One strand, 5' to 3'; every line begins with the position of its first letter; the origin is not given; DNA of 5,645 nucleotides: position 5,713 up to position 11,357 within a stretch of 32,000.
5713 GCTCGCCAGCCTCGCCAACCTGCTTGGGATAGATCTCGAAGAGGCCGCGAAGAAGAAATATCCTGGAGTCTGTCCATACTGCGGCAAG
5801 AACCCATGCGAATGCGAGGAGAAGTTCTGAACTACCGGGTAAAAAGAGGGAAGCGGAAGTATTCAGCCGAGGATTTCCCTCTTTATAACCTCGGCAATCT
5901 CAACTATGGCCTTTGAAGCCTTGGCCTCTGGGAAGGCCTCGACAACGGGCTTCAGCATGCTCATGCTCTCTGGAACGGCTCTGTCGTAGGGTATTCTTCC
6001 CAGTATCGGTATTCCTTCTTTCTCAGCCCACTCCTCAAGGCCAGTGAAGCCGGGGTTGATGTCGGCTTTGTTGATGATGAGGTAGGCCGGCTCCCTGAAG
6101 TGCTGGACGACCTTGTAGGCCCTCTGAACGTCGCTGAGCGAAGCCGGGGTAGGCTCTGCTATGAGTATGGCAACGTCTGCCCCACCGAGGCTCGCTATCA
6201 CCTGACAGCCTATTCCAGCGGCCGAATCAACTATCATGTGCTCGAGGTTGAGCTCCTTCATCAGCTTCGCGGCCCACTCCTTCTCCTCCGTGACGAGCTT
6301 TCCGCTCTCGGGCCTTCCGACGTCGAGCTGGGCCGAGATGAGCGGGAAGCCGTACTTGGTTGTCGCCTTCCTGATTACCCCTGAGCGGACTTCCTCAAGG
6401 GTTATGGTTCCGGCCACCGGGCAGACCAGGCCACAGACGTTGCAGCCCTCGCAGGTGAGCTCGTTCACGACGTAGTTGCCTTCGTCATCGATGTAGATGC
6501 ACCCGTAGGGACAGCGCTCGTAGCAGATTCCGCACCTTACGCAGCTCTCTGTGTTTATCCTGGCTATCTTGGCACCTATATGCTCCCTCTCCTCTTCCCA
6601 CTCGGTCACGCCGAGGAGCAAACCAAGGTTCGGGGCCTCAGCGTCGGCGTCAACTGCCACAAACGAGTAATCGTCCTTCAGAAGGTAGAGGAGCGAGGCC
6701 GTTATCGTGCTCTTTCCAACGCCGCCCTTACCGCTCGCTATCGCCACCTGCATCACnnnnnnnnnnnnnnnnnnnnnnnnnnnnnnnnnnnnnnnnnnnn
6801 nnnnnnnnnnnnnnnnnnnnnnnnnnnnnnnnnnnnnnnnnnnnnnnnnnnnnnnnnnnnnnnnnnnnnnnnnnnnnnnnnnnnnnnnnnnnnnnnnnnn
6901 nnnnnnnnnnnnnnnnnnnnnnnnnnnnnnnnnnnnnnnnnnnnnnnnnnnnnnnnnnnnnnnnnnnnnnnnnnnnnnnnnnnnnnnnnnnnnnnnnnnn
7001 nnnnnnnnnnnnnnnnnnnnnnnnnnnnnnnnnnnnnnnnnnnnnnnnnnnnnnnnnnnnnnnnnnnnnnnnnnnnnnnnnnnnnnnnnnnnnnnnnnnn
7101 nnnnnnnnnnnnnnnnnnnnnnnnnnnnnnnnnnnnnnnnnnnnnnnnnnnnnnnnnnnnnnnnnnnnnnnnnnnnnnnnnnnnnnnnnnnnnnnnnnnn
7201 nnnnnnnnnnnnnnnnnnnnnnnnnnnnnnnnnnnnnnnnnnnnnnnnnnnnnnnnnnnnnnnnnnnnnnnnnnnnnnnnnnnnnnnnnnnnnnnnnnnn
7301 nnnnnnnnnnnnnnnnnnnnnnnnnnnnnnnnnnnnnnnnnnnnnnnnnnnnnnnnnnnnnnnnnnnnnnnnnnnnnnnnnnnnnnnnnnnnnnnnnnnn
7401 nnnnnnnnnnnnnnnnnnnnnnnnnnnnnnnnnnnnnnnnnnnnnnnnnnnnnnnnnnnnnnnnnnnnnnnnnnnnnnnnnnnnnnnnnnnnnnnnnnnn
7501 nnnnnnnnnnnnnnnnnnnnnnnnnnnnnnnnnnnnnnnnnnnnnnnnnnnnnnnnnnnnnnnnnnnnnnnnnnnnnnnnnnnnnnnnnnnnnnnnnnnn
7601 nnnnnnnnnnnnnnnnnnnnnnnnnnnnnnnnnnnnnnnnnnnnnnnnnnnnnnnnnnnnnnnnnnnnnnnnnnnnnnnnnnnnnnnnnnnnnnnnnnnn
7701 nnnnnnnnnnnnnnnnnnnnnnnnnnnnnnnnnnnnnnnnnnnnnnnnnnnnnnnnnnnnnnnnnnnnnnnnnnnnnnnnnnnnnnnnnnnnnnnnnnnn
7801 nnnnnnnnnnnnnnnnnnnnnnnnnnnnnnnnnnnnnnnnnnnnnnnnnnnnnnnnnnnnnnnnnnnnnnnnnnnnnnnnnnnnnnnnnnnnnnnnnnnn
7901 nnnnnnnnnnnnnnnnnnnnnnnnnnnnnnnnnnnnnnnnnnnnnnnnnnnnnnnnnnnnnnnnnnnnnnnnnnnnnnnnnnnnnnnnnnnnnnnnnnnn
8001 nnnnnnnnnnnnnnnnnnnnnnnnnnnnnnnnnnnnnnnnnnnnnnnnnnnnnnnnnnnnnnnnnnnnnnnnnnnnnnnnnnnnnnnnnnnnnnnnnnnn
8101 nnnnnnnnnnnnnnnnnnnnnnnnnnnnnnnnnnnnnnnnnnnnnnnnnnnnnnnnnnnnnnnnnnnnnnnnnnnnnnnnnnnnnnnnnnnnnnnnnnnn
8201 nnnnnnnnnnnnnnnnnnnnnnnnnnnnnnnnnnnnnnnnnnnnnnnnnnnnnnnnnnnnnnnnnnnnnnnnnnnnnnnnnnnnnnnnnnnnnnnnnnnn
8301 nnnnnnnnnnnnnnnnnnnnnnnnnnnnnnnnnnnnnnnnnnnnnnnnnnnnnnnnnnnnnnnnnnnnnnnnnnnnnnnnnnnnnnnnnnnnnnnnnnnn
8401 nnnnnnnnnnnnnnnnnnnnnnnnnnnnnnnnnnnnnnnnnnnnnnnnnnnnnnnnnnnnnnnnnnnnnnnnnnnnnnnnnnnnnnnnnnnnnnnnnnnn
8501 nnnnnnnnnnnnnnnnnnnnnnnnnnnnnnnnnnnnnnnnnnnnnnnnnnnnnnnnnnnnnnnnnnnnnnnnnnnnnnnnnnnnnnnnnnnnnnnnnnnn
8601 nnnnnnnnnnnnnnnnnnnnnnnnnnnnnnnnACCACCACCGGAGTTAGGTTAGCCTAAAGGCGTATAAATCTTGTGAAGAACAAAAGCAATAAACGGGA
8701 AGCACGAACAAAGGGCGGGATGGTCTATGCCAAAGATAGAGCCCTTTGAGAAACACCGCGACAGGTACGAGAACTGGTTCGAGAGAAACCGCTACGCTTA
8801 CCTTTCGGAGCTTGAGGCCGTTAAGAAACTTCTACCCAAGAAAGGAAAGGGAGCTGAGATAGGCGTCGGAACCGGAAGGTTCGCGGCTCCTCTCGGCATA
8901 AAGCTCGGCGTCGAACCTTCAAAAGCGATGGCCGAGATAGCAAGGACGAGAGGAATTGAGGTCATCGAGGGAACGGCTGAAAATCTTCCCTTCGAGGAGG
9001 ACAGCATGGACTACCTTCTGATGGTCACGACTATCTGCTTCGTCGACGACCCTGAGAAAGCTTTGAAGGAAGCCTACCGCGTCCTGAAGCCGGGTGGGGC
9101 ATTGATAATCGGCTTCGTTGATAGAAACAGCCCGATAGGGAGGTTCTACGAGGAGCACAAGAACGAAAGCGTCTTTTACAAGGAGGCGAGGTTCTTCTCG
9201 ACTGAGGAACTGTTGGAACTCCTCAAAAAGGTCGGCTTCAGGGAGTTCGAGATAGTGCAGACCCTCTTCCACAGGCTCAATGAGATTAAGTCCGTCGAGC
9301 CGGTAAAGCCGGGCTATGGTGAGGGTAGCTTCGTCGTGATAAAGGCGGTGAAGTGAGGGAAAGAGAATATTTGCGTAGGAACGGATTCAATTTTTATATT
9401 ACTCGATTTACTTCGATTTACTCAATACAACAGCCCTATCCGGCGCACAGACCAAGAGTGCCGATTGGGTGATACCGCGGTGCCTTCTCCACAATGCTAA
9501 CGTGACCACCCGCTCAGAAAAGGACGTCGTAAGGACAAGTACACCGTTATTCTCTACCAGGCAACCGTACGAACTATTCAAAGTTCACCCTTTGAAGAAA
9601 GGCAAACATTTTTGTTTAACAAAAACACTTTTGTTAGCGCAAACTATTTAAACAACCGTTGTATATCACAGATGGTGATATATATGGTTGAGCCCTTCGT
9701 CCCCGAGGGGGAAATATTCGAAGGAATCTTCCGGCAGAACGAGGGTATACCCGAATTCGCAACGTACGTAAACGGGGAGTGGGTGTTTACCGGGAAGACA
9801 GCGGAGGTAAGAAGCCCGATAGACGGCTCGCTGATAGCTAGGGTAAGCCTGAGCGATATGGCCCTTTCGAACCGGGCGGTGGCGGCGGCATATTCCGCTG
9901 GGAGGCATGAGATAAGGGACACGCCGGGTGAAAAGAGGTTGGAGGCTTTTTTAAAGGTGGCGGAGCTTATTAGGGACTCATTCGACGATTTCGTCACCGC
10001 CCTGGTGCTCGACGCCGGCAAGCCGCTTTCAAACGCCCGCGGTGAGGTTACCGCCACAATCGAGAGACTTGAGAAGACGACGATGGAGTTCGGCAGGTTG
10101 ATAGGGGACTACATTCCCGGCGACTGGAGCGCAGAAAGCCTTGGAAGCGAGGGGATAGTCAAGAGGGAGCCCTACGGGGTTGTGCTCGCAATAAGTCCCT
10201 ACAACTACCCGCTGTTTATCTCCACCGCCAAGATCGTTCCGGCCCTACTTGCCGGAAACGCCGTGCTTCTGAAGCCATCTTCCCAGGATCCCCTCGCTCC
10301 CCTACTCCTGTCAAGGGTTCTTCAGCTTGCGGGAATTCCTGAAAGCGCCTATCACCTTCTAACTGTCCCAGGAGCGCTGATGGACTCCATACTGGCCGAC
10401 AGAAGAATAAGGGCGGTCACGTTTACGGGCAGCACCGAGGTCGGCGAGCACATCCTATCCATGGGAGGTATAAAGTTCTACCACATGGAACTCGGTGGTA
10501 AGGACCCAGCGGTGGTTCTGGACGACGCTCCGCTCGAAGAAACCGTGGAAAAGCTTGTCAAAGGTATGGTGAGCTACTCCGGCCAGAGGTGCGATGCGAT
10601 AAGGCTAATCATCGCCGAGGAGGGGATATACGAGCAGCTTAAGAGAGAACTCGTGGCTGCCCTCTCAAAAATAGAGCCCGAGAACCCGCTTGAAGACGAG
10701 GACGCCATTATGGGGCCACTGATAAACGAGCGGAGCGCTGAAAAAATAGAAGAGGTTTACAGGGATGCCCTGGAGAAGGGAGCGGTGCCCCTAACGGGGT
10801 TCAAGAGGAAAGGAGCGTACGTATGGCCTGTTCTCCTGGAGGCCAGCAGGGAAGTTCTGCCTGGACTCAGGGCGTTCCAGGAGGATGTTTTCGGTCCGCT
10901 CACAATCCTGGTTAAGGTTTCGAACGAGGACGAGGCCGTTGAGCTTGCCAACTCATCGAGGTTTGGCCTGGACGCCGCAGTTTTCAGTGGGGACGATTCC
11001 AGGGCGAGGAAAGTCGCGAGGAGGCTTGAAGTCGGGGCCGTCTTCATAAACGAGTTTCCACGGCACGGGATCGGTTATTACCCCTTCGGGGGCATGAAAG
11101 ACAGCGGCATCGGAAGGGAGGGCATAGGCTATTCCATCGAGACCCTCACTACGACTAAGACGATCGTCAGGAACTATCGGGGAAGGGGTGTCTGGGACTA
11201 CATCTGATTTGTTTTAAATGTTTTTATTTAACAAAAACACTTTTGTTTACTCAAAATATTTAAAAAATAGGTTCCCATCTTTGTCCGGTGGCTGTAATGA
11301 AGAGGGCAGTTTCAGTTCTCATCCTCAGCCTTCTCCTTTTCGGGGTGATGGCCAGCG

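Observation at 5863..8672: Radical-SAM plus two MinD-ferredoxin ATPases: a Nif-like metallocluster toolkit with no assigned function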

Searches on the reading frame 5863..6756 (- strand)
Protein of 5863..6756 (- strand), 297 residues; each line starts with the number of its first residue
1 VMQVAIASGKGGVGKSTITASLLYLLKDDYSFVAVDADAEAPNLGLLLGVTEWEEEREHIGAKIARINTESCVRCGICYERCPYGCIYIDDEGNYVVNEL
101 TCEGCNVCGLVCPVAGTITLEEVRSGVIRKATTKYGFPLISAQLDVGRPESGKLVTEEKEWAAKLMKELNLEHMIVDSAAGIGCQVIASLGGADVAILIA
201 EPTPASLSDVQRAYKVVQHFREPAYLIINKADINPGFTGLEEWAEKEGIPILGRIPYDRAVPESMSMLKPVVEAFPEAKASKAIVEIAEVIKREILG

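Call 4: search_protein_families(library=pfam, proteins=[window:5863-6756:-], max_evalue=0.01)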
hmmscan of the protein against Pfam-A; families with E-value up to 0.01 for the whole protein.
window:5863-6756:- (297 aa): 14 families
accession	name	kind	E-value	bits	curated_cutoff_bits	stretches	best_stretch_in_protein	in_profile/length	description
PF01656.29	CbiA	-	1.4e-18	67.5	25.4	1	4-267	1-121/125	CobQ/CobB/MinD/ParA nucleotide binding domain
PF10609.15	ParA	-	1.9e-17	64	27.1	2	4-58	6-61/246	NUBPL iron-transfer P-loop NTPase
PF14697.11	Fer4_21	-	9e-11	42.2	35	1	65-120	1-59/59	4Fe-4S dicluster domain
PF00037.32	Fer4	-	5.2e-09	36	21.1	1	66-88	2-24/24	4Fe-4S binding domain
PF12838.12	Fer4_7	-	4.8e-08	33.8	27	2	71-114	1-50/52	4Fe-4S dicluster domain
PF13237.11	Fer4_10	-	2.6e-06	27.7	25.5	1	66-113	3-53/53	4Fe-4S dicluster domain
PF12797.12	Fer4_2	-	3.9e-06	26.9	24.5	1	66-84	4-22/22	4Fe-4S binding domain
PF13187.11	Fer4_9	-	3.4e-05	24.2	27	1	72-114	2-49/52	4Fe-4S dicluster domain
PF13614.12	AAA_31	-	4.5e-05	23.9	27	1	3-56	3-56/177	AAA domain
PF12837.12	Fer4_6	-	6.3e-05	23.2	25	1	64-87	1-24/24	4Fe-4S binding domain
PF06564.18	CBP_BcsQ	-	0.00022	21.3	21.3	0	153-289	97-231/234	Cellulose biosynthesis protein BcsQ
PF13534.11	Fer4_17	-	0.00029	21.8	22.2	0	67-85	41-59/61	4Fe-4S dicluster domain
PF00142.24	Fer4_NifH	-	0.00048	20.1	25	0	224-292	177-245/271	4Fe-4S iron sulfur cluster binding proteins, NifH/frxC family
PF02374.21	ArsA_ATPase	-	0.002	17.8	24.3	1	2-38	1-38/305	Anion-transporting ATPase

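Call 5: search_protein_families(library=ncbifam, proteins=[window:5863-6756:-], max_evalue=0.01)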
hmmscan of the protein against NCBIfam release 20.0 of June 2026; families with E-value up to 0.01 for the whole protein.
window:5863-6756:- (297 aa): 65 families (the best 25 are shown)
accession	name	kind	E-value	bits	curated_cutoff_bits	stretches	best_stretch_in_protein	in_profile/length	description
TIGR01969.1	minD_arch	subfamily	1.7e-22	79.8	201.75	2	170-292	108-231/251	cell division ATPase MinD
NF041136.1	MrpORP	equivalog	1.6e-16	60.6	450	2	3-59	7-64/365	iron-sulfur cluster carrier protein MrpORP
TIGR01968.1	minD_bact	equivalog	3.7e-16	59.3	212.9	2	4-51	4-52/261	septum site-determining protein MinD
TIGR03371.1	cellulose_yhjQ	equivalog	3.4e-13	49.7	157.85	2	1-51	1-51/246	cellulose biosynthesis protein BcsQ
NF006183.0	PRK08318.1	equivalog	4.3e-12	45.5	335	1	62-127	334-404/422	NAD-dependent dihydropyrimidine dehydrogenase subunit PreA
NF041546.1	ParA_partition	equivalog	3.1e-10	39.9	180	2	167-288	71-201/203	ParA family partition ATPase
NF007202.0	PRK09623.1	equivalog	4.8e-10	39.7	166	1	35-120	20-100/105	3-methyl-2-oxobutanoate dehydrogenase subunit delta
NF007203.0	PRK09624.1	equivalog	4.3e-09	36.5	171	1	66-122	47-103/105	pyuvate ferredoxin oxidoreductase subunit delta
NF040770.1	hetero_SS_HdrA2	exception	4.5e-09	35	1100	1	62-123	569-628/777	CoB-CoM heterodisulfide reductase HdrA2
TIGR01944.1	rnfB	subfamily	1.5e-08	34.4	68.7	1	47-123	87-165/190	RnfABCDGE type electron transport complex subunit B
NF008079.0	PRK10818.1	equivalog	1.7e-08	34.1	508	1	153-217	96-160/270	septum site-determining protein MinD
TIGR04105.1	FeFe_hydrog_B1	subfamily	1.9e-08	33.4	450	1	63-163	181-277/462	monomeric [FeFe] hydrogenase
TIGR03224.1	benzo_boxA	equivalog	2.7e-08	33.1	459.2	1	66-116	6-55/411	benzoyl-CoA 2,3-epoxidase subunit BoxA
NF008669.0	PRK11670.1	equivalog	9.3e-08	31.3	348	1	4-52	110-159/369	iron-sulfur cluster carrier protein ApbC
TIGR01971.1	NuoI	subfamily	1.3e-07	31.2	113.05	1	50-93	61-104/121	NADH-quinone oxidoreductase, chain I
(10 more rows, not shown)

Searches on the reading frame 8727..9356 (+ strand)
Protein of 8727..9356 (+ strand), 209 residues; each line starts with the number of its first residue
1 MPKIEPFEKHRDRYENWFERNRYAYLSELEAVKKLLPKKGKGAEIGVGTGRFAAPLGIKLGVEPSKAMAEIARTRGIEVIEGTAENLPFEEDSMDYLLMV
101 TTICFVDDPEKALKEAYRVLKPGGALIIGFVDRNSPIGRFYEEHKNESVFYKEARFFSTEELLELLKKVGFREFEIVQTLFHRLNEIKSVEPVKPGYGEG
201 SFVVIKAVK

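Call 6: search_protein_families(library=pfam, proteins=[window:8727-9356:+], max_evalue=0.001)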
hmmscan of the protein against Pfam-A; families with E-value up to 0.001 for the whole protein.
window:8727-9356:+ (209 aa): 8 families
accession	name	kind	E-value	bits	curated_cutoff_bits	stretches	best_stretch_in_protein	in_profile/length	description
PF08241.18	Methyltransf_11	-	4.7e-21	75.7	21.2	1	44-128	2-95/95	Methyltransferase domain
PF13649.12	Methyltransf_25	-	4.7e-15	56.5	27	1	44-124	3-97/97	Methyltransferase domain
PF13489.12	Methyltransf_23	-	7.2e-12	45.8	27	1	21-172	5-160/164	Methyltransferase domain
PF01209.24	Ubie_methyltran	-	3.1e-11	43.5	20.1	1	70-128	94-151/233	ubiE/COQ5 methyltransferase family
PF08242.18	Methyltransf_12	-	1.1e-09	39.4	30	1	44-126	2-98/98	Methyltransferase domain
PF13847.12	Methyltransf_31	-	1.7e-08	34.7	27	1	66-168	45-143/145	Methyltransferase domain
PF05148.21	Methyltransf_8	-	2.4e-05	24.8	27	1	76-142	105-170/219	Hypothetical methyltransferase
PF07021.18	MetW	-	0.00018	21.6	21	1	29-121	4-103/193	Methionine biosynthesis protein MetW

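Call 95: search_protein_families(library=ncbifam, proteins=[window:8727-9353:+], max_evalue=0.00001)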
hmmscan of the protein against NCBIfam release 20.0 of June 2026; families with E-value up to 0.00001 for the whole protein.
window:8727-9353:+ (209 aa): 18 families
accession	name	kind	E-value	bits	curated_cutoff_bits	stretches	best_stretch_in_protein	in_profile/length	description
NF045667.1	MTase_DVU1556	equivalog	3.3e-15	56.1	155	1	46-172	30-161/213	DVU_1556 family methyltransferase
TIGR01934.1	MenG_MenH_UbiE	subfamily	2.5e-13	49.9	158.35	1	41-133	42-147/223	ubiquinone/menaquinone biosynthesis methyltransferase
NF041537.1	ArsM_AhpD_UU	exception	1.8e-12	46.7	510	1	72-178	124-229/345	arsenite methyltransferase/AhpD domain selenoprotein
NF001244.0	PRK00216.1-5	equivalog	3.5e-12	46.1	216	1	51-139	61-165/236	bifunctional demethylmenaquinone methyltransferase/2-methoxy-6-polyprenyl-1,4-benzoquinol methylase UbiE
NF041536.1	ArsM_DUF2284_UU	exception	5.3e-12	44.8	575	1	66-178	118-229/459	arsenite methyltransferase/DUF2284 domain selenoprotein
NF001242.0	PRK00216.1-3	equivalog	1e-10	41.5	351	1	74-132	121-180/258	bifunctional demethylmenaquinone methyltransferase/2-methoxy-6-polyprenyl-1,4-benzoquinol methylase UbiE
NF008823.0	PRK11873.1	subfamily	2.5e-10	40.3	263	1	66-184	119-236/272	arsenite methyltransferase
NF001243.0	PRK00216.1-4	equivalog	3.2e-09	36.5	235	1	70-127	93-150/237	demethylmenaquinone methyltransferase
NF047649.1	MTase_UXPK_star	exception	5.8e-09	35.4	460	1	63-130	109-183/283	methyltransferase/UXPK-star double selenoprotein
TIGR02752.1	MenG_heptapren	equivalog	1.7e-08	34.3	419.85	1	72-127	93-148/231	demethylmenaquinone methyltransferase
TIGR02072.1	BioC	equivalog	2e-08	34.3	184.95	1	40-181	36-181/244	malonyl-ACP O-methyltransferase BioC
NF045823.1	PthPhpthDimycoMt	equivalog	3.6e-08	32.9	300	1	73-139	111-177/256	phthiotriol/phenolphthiotriol dimycocerosates methyltransferase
NF001241.0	PRK00216.1-2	equivalog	5.8e-08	32.7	327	1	49-129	66-148/231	demethylmenaquinone methyltransferase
NF052510.1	methyltran_MpqE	exception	6.3e-08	32.3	335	1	68-127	91-150/234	methyl-plastoquinone biosynthesis methyltransferase MpqE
NF001240.0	PRK00216.1-1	equivalog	1.1e-07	31.1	378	1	76-141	116-183/251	bifunctional demethylmenaquinone methyltransferase/2-methoxy-6-polyprenyl-1,4-benzoquinol methylase UbiE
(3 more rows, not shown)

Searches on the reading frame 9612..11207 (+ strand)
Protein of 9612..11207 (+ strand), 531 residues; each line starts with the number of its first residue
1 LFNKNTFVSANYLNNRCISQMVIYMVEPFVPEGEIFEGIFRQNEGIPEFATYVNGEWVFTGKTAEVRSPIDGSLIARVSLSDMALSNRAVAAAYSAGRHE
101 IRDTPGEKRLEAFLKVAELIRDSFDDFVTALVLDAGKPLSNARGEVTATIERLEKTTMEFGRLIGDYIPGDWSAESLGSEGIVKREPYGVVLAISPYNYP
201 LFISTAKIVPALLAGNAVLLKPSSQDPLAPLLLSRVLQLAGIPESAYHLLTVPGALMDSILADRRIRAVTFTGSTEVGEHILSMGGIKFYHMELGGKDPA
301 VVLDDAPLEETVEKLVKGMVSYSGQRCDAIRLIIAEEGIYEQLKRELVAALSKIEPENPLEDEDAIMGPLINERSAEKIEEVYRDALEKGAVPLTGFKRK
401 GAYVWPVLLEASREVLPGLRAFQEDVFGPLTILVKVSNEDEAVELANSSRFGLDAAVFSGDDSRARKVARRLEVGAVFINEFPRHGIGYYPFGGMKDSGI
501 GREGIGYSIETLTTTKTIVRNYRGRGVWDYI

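Call 6: search_protein_families(library=pfam, proteins=[window:9612-11207:+], max_evalue=0.001)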
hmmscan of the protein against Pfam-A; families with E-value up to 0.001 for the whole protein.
window:9612-11207:+ (531 aa): 2 families
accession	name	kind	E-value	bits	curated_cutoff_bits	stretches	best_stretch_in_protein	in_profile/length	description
PF00171.27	Aldedh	-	3.5e-122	408.7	23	1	62-518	7-461/461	Aldehyde dehydrogenase family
PF05893.19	LuxC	-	7.8e-06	25.4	21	1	181-366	82-274/401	Acyl-CoA reductase (LuxC)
